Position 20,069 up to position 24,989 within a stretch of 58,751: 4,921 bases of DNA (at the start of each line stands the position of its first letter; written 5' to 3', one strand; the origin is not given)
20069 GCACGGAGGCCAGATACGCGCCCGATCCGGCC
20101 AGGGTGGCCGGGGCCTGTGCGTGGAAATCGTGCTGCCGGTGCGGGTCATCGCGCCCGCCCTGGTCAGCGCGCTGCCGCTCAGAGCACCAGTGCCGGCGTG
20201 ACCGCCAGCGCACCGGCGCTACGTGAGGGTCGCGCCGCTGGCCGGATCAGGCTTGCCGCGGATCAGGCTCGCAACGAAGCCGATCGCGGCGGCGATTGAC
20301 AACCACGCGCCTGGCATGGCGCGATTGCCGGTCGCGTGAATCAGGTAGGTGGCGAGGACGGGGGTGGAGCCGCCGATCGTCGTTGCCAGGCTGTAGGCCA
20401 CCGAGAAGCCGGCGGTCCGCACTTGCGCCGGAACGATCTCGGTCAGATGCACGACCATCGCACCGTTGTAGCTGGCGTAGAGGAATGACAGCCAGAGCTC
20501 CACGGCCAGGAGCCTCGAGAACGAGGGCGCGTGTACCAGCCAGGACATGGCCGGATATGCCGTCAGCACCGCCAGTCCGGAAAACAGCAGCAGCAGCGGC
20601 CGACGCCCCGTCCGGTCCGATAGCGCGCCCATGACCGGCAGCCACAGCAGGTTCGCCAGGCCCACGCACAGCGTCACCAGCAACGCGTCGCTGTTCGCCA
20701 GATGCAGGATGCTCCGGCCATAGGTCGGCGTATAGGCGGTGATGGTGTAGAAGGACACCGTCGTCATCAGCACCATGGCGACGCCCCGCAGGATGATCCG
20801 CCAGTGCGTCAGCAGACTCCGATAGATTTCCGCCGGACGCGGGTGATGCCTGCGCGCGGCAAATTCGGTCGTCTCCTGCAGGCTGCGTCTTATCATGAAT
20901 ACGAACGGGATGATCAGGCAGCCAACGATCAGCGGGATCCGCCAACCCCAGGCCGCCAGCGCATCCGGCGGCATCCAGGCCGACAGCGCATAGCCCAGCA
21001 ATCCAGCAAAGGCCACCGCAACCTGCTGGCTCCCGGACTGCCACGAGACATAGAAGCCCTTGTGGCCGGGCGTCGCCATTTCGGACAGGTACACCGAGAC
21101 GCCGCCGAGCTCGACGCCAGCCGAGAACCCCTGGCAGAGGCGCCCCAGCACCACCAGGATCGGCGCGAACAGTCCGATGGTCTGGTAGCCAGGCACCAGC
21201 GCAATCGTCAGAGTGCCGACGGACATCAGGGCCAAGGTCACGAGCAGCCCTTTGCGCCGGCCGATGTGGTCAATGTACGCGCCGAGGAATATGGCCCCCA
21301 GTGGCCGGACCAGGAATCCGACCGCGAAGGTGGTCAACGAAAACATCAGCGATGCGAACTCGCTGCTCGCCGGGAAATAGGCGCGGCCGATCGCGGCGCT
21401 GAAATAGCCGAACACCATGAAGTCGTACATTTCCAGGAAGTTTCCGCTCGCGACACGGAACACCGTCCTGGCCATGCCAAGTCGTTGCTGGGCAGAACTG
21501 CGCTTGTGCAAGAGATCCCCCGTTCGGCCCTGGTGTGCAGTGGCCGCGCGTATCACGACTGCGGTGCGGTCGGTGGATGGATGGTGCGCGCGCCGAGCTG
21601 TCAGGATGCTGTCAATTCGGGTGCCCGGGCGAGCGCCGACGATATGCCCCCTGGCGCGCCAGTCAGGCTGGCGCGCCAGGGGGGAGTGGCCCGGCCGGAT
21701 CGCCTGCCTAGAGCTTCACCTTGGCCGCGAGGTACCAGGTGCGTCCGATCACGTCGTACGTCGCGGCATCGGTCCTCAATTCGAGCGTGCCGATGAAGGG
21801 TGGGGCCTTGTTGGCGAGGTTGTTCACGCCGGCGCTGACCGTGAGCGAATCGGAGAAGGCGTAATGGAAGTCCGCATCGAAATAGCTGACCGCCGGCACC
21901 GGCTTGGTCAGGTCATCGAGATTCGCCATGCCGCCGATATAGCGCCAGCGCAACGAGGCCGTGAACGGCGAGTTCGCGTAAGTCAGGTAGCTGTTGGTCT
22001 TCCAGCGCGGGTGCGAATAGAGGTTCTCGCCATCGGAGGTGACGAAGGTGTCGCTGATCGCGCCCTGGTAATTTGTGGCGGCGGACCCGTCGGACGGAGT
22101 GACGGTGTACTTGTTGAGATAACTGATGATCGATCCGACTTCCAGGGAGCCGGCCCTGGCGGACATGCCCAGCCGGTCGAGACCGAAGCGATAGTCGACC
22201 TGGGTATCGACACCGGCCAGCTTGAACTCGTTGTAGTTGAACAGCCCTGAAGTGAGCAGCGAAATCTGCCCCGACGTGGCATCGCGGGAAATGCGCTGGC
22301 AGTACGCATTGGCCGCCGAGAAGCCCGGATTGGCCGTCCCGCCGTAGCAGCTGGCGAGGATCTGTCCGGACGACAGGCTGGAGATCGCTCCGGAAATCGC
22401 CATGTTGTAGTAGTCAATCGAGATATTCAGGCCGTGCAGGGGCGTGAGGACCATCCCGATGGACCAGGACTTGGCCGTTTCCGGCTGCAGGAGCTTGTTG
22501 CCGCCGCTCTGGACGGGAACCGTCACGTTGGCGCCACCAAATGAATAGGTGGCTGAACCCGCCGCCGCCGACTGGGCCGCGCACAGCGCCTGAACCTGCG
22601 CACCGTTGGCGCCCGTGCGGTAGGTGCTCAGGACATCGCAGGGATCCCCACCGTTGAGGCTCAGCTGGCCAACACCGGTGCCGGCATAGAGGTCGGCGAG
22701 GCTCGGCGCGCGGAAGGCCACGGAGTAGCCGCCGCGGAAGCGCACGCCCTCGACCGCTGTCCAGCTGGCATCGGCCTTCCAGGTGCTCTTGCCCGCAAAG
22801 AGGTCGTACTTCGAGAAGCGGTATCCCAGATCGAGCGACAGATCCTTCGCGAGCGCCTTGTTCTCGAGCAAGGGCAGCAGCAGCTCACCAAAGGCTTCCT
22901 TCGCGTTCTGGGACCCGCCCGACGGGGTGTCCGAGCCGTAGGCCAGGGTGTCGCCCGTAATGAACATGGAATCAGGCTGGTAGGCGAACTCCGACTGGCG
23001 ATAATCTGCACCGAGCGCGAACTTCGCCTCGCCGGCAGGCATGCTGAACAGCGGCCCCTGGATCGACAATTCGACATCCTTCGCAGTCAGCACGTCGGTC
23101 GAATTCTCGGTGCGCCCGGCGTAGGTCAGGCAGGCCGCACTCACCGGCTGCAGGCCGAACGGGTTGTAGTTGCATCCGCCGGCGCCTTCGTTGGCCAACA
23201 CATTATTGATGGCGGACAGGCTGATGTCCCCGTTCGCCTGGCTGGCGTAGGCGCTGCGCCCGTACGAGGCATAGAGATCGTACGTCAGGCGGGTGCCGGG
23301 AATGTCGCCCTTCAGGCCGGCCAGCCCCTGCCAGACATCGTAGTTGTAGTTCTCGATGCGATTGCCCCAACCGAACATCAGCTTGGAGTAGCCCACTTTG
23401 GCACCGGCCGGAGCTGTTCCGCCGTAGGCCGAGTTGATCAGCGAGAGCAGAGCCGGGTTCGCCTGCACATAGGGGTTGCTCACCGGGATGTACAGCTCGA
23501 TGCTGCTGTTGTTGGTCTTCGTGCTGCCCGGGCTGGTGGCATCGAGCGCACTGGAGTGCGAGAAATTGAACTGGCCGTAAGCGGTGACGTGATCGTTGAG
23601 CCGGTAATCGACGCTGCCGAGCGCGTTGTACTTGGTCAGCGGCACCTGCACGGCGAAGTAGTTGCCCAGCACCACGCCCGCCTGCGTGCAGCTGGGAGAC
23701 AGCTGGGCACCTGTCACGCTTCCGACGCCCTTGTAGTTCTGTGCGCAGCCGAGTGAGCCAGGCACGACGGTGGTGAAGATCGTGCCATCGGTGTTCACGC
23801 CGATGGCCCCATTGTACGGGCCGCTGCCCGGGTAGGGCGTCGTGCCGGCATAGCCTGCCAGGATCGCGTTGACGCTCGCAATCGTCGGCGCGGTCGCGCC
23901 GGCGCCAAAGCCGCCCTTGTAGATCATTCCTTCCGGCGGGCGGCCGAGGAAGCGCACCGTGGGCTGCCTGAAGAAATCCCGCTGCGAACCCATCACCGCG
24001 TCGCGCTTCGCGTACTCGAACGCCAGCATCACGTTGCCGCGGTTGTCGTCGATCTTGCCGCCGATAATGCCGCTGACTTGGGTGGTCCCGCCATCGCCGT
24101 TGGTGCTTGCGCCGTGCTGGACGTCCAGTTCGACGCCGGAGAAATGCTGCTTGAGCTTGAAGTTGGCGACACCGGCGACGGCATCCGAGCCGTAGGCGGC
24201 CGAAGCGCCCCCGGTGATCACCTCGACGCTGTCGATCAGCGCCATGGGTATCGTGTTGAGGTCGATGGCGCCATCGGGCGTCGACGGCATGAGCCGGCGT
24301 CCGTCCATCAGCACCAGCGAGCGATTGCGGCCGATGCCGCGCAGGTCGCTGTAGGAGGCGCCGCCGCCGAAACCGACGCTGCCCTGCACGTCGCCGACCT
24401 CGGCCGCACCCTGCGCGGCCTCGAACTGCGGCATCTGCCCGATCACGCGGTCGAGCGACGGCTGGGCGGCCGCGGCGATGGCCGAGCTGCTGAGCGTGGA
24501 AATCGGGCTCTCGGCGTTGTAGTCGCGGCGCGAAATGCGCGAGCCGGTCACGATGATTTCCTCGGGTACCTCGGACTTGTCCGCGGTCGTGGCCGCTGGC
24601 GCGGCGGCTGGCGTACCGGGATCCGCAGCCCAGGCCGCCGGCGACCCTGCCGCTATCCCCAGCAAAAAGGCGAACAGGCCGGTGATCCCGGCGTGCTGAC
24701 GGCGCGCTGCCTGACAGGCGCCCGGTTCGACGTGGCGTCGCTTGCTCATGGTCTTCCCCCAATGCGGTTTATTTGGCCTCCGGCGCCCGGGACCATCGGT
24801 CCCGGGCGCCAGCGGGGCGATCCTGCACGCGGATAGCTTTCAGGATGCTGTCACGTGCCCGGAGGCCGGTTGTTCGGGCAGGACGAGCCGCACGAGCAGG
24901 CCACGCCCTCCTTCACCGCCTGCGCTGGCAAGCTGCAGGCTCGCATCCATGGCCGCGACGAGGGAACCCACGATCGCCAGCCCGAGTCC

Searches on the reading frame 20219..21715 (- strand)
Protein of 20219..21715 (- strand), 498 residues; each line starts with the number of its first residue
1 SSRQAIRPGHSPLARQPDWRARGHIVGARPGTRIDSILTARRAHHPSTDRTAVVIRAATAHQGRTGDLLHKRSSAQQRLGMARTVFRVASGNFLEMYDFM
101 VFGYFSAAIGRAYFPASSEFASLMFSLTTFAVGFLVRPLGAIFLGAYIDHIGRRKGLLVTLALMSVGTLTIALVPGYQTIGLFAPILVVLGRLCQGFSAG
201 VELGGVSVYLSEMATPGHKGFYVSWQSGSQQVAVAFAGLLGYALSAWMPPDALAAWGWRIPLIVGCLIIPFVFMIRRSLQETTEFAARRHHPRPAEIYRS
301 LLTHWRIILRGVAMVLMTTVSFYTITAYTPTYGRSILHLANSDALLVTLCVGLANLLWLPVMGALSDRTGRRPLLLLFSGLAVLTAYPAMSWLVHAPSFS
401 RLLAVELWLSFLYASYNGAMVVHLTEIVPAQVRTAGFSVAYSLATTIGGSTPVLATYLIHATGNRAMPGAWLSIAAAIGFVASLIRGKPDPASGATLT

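Call 16: search_protein_families(library=ncbifam, proteins=[window:20219-21715:-], max_evalue=1e-20)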
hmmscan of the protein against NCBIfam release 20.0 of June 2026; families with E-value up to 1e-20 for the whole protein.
window:20219-21715:- (498 aa): 5 families
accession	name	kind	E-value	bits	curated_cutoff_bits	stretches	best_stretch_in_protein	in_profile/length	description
NF011656.1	PRK15075.1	subfamily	1.5e-207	689.5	445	1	82-485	6-410/419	tricarballylate/proton symporter TcuC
TIGR00883.1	2A0106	subfamily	7.2e-118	394.1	443.45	1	91-479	1-399/400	metabolite/H+ symporter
NF007927.0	PRK10642.1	equivalog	5.9e-69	233.2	544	1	84-485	26-437/500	glycine betaine/L-proline transporter ProP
NF007710.0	PRK10406.1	subfamily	1e-63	215.9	550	1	83-485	22-422/432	MFS family transporter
NF007414.0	PRK09952.1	equivalog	2.2e-53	181.6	538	1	82-476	21-416/438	shikimate transporter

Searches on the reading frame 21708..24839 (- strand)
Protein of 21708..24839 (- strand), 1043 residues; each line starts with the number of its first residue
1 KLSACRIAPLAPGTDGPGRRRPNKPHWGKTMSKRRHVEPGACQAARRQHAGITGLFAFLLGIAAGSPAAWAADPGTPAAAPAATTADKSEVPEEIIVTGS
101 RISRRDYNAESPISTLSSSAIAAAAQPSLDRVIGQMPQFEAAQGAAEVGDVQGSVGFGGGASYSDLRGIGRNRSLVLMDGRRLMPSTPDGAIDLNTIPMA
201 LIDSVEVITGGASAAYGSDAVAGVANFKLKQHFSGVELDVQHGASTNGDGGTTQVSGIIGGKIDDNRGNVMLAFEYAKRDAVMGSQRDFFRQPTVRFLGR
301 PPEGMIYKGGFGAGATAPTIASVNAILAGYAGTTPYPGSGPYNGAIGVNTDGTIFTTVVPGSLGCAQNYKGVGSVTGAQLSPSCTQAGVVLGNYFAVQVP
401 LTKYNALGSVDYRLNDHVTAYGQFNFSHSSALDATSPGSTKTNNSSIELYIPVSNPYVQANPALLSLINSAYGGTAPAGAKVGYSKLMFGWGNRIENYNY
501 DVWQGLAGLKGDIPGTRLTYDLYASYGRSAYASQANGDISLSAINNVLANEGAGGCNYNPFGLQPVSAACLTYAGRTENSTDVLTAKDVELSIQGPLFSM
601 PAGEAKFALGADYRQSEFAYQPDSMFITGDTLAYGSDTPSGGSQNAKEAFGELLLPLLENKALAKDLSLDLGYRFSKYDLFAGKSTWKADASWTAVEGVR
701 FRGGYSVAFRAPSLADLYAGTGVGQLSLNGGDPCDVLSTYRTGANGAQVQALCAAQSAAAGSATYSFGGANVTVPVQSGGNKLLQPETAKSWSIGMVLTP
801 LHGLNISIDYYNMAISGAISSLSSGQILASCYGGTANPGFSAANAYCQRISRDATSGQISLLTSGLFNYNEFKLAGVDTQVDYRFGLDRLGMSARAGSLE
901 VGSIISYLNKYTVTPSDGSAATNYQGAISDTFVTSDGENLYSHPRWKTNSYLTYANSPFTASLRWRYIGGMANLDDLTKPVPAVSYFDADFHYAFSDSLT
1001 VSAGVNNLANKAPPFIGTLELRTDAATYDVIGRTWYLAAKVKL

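Call 16: search_protein_families(library=ncbifam, proteins=[window:21708-24839:-], max_evalue=1e-20)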
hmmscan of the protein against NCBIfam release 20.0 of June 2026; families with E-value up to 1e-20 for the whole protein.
window:21708-24839:- (1043 aa): 1 family
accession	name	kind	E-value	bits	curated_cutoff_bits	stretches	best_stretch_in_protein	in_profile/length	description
NF007926.1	PRK10641.1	equivalog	2.4e-22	79.3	836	0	87-245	22-169/617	TonB-dependent vitamin B12 receptor BtuB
